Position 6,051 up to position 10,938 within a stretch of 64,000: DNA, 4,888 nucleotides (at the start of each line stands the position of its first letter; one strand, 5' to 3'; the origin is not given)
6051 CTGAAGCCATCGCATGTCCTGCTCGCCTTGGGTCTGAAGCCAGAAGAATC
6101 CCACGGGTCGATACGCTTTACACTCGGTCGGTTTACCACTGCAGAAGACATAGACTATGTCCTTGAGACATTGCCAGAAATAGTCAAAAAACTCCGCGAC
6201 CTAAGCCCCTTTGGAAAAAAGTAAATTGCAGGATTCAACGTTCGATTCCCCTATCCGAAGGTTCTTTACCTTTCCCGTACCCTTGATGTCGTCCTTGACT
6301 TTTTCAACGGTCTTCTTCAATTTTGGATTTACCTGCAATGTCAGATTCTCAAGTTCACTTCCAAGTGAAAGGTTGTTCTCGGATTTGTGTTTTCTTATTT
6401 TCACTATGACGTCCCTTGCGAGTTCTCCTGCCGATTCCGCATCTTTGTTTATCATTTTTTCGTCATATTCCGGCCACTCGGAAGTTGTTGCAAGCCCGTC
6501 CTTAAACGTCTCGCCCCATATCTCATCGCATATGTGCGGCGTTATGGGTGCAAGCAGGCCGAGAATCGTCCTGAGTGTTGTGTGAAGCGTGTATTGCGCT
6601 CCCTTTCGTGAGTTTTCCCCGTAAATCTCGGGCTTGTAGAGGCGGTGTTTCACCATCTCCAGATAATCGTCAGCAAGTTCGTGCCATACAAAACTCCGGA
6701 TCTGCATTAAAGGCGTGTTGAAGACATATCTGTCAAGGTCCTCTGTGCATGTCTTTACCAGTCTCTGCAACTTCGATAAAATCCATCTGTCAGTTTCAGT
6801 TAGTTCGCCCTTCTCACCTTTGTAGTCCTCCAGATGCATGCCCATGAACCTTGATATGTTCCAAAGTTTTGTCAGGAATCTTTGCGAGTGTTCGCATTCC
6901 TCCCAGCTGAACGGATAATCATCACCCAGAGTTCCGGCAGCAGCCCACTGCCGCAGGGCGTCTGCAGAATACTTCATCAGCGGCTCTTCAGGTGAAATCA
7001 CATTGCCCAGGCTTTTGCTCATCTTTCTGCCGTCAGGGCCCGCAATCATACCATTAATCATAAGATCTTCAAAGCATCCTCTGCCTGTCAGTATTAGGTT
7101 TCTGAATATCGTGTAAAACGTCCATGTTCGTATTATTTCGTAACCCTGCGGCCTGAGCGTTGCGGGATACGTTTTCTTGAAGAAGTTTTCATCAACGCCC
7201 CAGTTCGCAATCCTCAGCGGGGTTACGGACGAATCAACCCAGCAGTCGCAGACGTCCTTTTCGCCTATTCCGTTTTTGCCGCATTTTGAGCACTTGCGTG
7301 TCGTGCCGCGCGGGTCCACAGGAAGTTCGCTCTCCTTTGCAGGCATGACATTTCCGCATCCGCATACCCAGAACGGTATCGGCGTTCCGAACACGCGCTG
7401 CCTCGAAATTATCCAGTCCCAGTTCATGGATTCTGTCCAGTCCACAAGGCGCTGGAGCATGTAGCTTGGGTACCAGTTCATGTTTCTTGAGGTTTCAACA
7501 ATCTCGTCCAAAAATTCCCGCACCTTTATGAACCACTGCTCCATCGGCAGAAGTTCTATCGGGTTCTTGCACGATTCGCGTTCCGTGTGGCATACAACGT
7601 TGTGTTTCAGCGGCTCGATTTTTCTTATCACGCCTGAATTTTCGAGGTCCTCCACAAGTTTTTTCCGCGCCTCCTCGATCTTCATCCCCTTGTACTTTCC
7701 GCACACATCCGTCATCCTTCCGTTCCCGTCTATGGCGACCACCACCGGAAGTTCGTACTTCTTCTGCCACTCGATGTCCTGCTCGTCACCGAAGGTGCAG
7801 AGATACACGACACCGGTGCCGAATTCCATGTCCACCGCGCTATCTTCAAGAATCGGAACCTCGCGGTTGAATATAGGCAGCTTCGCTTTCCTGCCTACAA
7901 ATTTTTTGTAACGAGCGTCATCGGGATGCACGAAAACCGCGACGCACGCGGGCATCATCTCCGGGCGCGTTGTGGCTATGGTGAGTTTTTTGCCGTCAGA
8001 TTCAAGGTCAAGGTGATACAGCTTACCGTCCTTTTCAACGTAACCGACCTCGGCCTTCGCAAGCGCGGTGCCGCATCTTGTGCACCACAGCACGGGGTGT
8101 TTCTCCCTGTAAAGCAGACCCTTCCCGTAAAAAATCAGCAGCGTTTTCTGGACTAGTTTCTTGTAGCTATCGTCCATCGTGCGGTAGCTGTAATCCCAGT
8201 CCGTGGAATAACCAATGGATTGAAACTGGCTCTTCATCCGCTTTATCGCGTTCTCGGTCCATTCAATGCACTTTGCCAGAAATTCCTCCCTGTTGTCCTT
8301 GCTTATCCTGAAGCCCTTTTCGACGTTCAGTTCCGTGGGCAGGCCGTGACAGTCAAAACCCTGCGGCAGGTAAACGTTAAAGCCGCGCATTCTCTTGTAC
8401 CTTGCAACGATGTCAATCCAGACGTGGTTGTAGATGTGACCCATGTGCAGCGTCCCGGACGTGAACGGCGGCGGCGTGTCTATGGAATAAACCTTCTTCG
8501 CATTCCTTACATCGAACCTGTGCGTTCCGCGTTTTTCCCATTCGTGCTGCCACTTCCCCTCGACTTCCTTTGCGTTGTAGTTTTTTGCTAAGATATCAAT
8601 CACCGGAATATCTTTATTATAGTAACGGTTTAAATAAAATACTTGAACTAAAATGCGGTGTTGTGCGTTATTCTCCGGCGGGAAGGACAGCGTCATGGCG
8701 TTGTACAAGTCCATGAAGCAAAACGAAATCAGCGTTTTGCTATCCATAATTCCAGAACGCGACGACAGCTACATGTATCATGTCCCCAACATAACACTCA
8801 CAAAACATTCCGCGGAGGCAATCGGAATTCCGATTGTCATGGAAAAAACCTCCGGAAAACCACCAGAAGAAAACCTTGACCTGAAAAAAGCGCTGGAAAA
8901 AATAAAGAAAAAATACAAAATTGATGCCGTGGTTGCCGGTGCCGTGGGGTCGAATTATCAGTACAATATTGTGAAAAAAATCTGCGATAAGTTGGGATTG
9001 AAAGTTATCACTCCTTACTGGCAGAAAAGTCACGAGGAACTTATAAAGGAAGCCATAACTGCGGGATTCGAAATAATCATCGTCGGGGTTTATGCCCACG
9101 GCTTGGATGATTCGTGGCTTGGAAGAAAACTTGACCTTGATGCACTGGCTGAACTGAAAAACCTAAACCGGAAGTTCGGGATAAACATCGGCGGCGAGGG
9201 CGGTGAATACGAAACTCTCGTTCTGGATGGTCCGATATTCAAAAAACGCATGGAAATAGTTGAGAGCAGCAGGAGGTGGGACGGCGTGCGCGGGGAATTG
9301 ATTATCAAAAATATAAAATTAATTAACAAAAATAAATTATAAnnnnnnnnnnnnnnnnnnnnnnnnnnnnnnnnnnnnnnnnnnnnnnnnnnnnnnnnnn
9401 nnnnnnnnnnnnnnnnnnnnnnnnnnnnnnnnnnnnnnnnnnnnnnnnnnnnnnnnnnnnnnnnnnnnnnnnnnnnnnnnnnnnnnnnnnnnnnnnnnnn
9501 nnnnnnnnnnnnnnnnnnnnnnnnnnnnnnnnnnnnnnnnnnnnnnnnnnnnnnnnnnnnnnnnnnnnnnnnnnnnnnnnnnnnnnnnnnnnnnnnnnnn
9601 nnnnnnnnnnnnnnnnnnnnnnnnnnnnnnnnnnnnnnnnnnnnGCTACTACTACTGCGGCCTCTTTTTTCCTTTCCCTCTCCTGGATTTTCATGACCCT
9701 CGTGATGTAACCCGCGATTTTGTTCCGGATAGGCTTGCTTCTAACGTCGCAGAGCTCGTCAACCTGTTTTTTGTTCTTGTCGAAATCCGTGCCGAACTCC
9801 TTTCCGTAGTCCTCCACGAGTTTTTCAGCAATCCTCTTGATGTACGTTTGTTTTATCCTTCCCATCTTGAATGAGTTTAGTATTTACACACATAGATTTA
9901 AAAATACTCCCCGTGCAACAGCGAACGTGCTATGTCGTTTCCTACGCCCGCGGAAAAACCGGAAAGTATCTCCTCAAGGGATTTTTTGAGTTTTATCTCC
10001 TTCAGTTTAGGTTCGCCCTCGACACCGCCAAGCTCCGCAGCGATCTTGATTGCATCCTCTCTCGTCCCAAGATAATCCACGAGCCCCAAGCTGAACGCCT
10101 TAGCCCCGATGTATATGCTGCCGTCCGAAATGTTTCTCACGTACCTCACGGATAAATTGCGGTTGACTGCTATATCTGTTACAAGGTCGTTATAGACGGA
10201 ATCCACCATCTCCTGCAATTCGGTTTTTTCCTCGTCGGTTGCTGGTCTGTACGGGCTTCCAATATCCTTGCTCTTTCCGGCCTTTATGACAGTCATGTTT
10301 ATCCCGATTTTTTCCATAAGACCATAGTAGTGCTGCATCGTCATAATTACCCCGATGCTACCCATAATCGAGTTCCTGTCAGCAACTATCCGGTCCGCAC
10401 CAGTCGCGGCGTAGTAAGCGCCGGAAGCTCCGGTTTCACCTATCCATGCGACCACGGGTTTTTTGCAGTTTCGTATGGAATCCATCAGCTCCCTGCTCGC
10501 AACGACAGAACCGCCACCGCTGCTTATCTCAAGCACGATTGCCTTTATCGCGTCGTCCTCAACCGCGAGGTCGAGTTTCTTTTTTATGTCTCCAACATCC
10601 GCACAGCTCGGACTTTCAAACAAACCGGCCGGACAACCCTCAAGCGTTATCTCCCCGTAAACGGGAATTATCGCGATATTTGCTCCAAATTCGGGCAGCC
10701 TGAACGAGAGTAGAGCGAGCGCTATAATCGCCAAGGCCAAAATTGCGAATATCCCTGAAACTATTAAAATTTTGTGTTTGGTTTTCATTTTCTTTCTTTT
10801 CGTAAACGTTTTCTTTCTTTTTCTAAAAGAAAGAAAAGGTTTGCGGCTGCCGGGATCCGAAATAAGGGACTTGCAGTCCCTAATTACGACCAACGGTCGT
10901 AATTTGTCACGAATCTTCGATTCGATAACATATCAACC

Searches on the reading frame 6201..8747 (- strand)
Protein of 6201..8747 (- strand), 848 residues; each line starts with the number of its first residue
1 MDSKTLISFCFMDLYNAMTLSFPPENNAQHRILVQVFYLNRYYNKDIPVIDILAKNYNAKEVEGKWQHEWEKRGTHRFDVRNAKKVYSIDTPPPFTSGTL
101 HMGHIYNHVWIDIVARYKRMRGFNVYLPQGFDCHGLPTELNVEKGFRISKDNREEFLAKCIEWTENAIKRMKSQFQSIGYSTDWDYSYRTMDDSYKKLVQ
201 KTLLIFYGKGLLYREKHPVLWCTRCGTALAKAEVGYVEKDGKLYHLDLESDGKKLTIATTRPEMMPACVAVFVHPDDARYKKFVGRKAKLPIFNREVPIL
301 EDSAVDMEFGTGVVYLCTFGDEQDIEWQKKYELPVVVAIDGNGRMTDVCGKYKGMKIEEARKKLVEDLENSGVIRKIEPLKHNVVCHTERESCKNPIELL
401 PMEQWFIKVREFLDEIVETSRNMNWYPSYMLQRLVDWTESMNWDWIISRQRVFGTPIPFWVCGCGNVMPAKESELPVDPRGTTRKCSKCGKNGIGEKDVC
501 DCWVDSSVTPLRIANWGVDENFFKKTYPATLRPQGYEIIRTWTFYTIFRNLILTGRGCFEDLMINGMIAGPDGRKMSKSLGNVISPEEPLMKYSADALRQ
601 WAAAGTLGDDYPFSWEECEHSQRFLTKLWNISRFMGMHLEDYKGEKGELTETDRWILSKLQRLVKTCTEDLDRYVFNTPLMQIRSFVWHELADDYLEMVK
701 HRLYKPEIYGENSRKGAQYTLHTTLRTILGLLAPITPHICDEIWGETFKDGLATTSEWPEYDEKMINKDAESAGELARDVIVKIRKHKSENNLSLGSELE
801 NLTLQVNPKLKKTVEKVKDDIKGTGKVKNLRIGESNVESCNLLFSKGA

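Call 9: search_protein_families(library=pfam, proteins=[window:6201-8747:-])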
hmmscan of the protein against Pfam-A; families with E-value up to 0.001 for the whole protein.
window:6201-8747:- (848 aa): 5 families
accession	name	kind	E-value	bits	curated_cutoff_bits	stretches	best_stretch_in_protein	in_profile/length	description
PF00133.28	tRNA-synt_1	-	1e-89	301.6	22.7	1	66-611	2-411/414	tRNA synthetases class I (I, L, M and V)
PF08264.19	Anticodon_1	-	2e-38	132.1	25.1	1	653-800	1-145/148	Anticodon-binding domain of tRNA ligase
PF09334.17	tRNA-synt_1g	-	5.7e-24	85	20.1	2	89-234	3-135/391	tRNA synthetases class I (M)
PF01406.26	tRNA-synt_1e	-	1.2e-06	28.5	27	0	561-603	240-281/301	tRNA synthetases class I (C) catalytic domain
PF13603.12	tRNA-synt_1_2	-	1.8e-06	28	25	1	283-345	84-146/185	Leucyl-tRNA synthetase, editing domain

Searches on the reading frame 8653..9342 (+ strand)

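Call 9: search_protein_families(library=pfam, proteins=[window:8653-9342:+])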
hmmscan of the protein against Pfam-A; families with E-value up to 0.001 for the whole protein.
window:8653-9342:+ (229 aa): 1 family
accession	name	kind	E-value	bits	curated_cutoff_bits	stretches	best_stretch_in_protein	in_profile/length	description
PF01902.24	Diphthami_syn_2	-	6.3e-77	258.4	23.2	1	1-222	1-218/219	Diphthamide synthase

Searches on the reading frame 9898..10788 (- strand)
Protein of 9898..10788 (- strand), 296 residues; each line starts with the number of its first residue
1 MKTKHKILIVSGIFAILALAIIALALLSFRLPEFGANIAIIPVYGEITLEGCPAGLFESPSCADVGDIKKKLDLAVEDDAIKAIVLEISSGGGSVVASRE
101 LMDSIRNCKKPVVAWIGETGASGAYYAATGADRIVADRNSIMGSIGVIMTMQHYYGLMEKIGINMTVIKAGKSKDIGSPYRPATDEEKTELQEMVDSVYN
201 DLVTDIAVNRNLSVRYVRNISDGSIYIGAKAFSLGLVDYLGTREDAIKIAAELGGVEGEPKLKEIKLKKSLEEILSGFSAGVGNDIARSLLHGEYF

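Call 9: search_protein_families(library=pfam, proteins=[window:9898-10788:-])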
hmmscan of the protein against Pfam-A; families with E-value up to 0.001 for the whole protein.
window:9898-10788:- (296 aa): 4 families
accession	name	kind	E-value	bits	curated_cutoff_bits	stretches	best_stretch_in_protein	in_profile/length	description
PF01343.23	Peptidase_S49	-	1.5e-47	161.9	24.9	1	107-256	4-153/154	Peptidase family S49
PF25145.1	NfeD1b_N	-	1.2e-09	38.5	40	1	76-150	26-100/189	NfeD1b, N-terminal domain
PF01972.22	SDH_protease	-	0.00034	20.2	31.3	1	44-147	59-157/286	ClpP-like SDH-type serine proteinase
PF00574.28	CLP_protease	-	0.00051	20.4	20.2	1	71-142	36-110/182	Clp protease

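Call 13: find_homologous_proteins(query=window:9898-10788:-)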
Query window:9898-10788:- (296 aa): 643 proteins with E <= 0.001 among 4382 candidates; the best 120 are listed.
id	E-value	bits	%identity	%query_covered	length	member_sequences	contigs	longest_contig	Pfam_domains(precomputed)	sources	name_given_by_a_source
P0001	1.5e-184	630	100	100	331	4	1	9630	PF25145.2,PF01343.24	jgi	-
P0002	2.0e-98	347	56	99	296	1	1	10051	PF25145.2,PF01972.22,PF01343.24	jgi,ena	-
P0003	5.4e-98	346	59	95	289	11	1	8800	PF25145.2,PF01343.24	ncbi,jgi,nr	ncbi:MAG TPA: signal peptide peptidase SppA [Candidatus Altiarchaeales archaeon]|nr:signal peptide p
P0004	2.4e-97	344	59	92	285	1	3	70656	PF25145.2,PF01343.24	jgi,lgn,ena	-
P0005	3.9e-97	343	56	99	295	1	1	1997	PF25145.2,PF01972.22,PF01343.24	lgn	-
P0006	3.2e-96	340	59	90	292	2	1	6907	PF00574.29,PF25145.2,PF01343.24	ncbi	-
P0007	1.9e-95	338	58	94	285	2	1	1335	PF25145.2,PF01343.24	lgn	-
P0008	4.6e-95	336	55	99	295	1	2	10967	PF25145.2,PF01343.24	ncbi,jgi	-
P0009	6.7e-95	336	58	93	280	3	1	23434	PF25145.2,PF01343.24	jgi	-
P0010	9.6e-95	335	60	91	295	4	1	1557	PF25145.2,PF01343.24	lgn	-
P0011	4.5e-94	333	55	100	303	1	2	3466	PF25145.2,PF01343.24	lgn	-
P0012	5.4e-94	333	60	86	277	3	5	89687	PF25145.2,PF01972.22,PF01343.24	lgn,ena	-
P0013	4.6e-93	330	54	99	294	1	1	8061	PF25145.2,PF01343.24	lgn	-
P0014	1.1e-92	329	57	88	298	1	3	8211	PF25145.2,PF01343.24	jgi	-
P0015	1.7e-92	328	57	92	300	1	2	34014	PF25145.2,PF01343.24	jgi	-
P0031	4.5e-90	320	63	79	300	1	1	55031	PF25145.2,PF01343.24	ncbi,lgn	ncbi:MAG: signal peptide peptidase SppA [Candidatus Altiarchaeia archaeon]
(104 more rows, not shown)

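Call 48: find_encoding_contigs(protein=P0002, flank=2500, max_places=2)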
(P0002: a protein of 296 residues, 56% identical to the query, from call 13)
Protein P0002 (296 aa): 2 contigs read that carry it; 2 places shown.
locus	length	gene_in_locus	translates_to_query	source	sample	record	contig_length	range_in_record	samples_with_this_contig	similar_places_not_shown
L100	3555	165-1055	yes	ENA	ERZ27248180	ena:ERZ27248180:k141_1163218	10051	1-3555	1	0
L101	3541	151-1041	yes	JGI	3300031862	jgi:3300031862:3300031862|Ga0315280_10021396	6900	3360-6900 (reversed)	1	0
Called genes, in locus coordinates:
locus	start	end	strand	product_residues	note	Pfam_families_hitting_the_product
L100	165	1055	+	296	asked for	PF01972:SDH_protease (weak), PF25145:NfeD1b_N, PF01343:Peptidase_S49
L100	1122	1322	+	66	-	PF00833:Ribosomal_S17e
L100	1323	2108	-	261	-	PF06023:Csa1, PF12705:PDDEXK_1, PF01930:Cas_Cas4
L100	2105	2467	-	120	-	-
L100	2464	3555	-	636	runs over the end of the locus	-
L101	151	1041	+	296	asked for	PF01972:SDH_protease (weak), PF25145:NfeD1b_N, PF01343:Peptidase_S49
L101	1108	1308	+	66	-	PF00833:Ribosomal_S17e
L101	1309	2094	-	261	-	PF06023:Csa1, PF12705:PDDEXK_1, PF01930:Cas_Cas4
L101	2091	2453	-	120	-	-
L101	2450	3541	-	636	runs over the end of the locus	-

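Call 49: find_encoding_contigs(protein=P0004, flank=2500, max_places=2)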
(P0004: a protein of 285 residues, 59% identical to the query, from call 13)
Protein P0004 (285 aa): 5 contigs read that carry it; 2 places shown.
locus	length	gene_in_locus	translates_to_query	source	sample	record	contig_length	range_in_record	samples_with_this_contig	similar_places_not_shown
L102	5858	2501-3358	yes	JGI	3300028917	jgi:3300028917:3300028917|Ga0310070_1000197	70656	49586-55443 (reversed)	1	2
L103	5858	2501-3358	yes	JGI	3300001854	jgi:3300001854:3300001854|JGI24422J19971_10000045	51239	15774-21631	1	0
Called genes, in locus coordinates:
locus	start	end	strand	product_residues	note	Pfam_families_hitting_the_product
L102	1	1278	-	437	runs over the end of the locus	PF00890:FAD_binding_2, PF01266:DAO, PF01494:FAD_binding_3 (faint), PF01593:Amino_oxidase, PF01946:Thi4 (weak), PF03486:HI0933_like (weak), PF12831:FAD_oxidored, PF13450:NAD_binding_8, +2 more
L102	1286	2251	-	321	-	PF00953:Glycos_transf_4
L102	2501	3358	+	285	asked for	PF25145:NfeD1b_N, PF01343:Peptidase_S49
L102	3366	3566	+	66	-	PF00833:Ribosomal_S17e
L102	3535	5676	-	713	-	PF01841:Transglut_core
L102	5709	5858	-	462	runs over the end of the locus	-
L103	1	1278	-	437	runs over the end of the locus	PF00890:FAD_binding_2, PF01266:DAO, PF01494:FAD_binding_3 (faint), PF01593:Amino_oxidase, PF01946:Thi4 (weak), PF03486:HI0933_like (weak), PF12831:FAD_oxidored, PF13450:NAD_binding_8, +2 more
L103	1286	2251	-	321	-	PF00953:Glycos_transf_4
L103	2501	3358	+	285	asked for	PF25145:NfeD1b_N, PF01343:Peptidase_S49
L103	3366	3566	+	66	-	PF00833:Ribosomal_S17e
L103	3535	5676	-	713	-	PF01841:Transglut_core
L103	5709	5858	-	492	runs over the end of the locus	-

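Call 50: find_encoding_contigs(protein=P0012, flank=2500, max_places=2)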
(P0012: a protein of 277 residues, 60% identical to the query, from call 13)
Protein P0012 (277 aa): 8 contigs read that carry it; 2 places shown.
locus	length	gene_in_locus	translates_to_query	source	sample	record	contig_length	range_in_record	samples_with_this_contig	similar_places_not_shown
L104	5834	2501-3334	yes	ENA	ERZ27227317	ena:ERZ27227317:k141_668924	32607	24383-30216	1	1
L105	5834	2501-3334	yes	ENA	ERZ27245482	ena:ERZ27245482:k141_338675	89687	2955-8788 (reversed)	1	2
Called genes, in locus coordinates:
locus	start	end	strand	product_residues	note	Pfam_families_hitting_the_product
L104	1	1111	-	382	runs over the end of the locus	PF01145:Band_7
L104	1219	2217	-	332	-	PF00953:Glycos_transf_4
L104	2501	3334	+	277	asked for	PF01972:SDH_protease (faint), PF25145:NfeD1b_N, PF01343:Peptidase_S49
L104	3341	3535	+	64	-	PF00833:Ribosomal_S17e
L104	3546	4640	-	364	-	PF03193:RsgA_GTPase (faint), PF00350:Dynamin_N (faint), PF01926:MMR_HSR1, PF02421:FeoB_N, PF16897:MMR_HSR1_Xtn, PF02824:TGS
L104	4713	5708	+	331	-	-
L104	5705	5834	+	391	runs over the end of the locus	PF07690:MFS_1, PF12832:MFS_1_like (weak), PF07690:MFS_1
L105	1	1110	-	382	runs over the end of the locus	PF01145:Band_7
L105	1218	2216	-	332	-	PF00953:Glycos_transf_4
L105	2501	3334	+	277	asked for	PF01972:SDH_protease (faint), PF25145:NfeD1b_N, PF01343:Peptidase_S49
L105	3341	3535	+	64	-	PF00833:Ribosomal_S17e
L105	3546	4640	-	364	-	PF03193:RsgA_GTPase (faint), PF00350:Dynamin_N (faint), PF01926:MMR_HSR1, PF02421:FeoB_N, PF16897:MMR_HSR1_Xtn, PF02824:TGS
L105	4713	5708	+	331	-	-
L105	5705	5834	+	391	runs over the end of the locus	PF07690:MFS_1, PF12832:MFS_1_like (weak), PF07690:MFS_1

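Call 51: find_encoding_contigs(protein=P0031, flank=2500, max_places=2)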
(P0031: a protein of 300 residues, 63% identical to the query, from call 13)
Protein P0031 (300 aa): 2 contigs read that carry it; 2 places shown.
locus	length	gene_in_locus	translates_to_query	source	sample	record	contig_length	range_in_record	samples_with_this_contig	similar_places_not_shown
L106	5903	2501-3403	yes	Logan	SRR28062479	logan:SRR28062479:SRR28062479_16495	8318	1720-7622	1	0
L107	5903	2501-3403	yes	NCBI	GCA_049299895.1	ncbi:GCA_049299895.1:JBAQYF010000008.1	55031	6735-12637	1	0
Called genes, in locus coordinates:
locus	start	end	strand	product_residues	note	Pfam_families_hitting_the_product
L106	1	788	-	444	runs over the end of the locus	-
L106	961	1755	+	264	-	PF02110:HK, PF01256:Carb_kinase, PF08543:Phos_pyr_kin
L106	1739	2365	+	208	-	PF02581:TMP-TENI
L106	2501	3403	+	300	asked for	PF25145:NfeD1b_N (weak), PF01343:Peptidase_S49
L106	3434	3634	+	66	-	PF00833:Ribosomal_S17e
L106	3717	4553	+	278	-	PF00149:Metallophos, PF12850:Metallophos_2 (weak)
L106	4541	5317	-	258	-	PF12705:PDDEXK_1, PF01930:Cas_Cas4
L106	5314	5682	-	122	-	PF01336:tRNA_anti-codon (weak)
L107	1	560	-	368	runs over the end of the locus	-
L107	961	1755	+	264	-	PF02110:HK, PF01256:Carb_kinase, PF08543:Phos_pyr_kin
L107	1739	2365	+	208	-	PF02581:TMP-TENI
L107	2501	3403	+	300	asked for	PF25145:NfeD1b_N (weak), PF01343:Peptidase_S49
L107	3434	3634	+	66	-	PF00833:Ribosomal_S17e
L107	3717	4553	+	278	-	PF00149:Metallophos, PF12850:Metallophos_2 (weak)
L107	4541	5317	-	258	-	PF12705:PDDEXK_1, PF01930:Cas_Cas4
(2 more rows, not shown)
